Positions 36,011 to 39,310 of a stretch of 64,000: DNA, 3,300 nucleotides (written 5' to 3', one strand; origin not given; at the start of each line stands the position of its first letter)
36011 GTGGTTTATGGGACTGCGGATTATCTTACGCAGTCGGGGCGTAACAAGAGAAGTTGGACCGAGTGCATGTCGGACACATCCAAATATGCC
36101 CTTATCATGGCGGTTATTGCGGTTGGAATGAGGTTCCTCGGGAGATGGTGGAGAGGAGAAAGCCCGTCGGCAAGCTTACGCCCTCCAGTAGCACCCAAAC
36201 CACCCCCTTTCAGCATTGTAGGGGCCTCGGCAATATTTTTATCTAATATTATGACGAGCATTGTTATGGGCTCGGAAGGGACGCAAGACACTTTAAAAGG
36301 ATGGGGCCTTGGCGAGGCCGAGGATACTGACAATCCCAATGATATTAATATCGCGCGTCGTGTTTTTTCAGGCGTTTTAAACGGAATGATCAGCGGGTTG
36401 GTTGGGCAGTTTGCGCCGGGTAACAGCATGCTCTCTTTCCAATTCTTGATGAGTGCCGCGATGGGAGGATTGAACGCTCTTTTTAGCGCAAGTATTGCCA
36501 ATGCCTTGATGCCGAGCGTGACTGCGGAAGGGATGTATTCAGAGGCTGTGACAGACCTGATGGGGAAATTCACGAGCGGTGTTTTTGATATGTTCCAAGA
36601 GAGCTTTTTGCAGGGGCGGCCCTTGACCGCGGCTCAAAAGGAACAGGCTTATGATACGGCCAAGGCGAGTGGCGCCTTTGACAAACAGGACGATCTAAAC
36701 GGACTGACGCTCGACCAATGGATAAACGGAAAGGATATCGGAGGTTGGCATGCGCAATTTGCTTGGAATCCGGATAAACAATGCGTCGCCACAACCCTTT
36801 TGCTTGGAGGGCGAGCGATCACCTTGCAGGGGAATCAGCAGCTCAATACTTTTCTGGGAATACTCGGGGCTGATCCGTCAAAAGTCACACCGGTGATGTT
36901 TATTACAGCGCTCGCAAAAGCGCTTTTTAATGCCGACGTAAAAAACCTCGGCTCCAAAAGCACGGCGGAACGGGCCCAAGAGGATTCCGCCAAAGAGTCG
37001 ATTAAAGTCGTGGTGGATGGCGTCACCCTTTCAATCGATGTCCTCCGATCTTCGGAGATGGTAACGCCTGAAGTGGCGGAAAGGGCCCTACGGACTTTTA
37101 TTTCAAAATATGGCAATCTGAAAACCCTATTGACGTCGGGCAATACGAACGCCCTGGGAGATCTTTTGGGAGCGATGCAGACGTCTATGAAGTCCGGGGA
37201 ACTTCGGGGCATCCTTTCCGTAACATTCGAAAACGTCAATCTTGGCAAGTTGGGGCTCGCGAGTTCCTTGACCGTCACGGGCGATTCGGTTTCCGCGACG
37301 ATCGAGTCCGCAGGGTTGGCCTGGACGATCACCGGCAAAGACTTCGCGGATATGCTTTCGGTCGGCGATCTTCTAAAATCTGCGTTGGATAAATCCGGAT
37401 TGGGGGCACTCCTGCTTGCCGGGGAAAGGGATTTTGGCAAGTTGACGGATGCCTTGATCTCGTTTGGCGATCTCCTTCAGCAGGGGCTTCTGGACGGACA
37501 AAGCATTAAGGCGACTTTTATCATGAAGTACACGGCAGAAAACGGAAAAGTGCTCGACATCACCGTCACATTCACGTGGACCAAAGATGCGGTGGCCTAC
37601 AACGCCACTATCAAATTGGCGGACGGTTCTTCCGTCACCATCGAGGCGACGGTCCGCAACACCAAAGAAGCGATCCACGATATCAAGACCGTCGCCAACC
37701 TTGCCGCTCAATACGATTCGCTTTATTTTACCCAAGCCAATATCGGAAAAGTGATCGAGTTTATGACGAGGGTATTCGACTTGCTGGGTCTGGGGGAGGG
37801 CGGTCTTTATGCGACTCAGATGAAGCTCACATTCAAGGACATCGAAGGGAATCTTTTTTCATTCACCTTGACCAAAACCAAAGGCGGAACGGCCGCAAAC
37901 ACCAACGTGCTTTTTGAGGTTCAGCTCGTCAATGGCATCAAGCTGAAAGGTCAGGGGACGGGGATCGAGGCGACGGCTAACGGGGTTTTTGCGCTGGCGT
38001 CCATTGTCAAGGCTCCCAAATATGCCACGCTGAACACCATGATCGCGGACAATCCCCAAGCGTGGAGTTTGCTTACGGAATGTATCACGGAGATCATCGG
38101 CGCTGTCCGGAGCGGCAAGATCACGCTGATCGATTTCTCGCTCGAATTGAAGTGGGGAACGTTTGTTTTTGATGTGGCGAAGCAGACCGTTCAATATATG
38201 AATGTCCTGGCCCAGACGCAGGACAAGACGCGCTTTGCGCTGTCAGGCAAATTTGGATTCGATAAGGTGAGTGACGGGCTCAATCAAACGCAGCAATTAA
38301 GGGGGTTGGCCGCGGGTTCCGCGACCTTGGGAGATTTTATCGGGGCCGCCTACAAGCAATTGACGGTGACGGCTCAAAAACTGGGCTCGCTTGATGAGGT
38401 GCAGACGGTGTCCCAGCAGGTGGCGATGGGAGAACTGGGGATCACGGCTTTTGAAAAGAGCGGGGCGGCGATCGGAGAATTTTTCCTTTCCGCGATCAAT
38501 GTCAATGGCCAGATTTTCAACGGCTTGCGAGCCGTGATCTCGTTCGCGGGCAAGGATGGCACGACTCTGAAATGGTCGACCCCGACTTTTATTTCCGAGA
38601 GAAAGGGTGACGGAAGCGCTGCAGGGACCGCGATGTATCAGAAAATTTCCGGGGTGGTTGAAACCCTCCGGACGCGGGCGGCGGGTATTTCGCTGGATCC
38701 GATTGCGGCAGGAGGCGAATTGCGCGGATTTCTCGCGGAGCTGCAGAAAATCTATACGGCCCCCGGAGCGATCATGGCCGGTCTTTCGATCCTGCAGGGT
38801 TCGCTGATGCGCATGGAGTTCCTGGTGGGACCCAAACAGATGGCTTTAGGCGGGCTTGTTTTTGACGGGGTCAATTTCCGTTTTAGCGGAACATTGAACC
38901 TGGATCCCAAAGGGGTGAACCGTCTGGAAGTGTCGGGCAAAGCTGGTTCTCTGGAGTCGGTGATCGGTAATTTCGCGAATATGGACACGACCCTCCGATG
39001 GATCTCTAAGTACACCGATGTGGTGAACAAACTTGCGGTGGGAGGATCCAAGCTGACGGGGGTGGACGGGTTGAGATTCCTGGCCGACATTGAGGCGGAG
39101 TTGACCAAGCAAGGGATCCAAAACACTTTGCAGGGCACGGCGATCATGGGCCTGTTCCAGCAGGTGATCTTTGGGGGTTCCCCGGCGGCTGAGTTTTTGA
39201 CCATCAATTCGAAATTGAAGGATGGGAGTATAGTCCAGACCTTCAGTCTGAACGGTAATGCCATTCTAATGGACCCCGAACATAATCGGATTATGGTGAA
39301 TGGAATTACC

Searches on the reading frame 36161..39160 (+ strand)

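Call 6: search_protein_families(library=pfam, proteins=[window:36161-39160:+], max_evalue=0.1)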
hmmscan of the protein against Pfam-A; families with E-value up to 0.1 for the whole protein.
window:36161-39160:+ (1000 aa): 1 family
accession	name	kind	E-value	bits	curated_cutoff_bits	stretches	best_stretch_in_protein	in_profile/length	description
PF13977.11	TetR_C_6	-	0.044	14.4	27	0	260-315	58-111/115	BetI-type transcriptional repressor, C-terminal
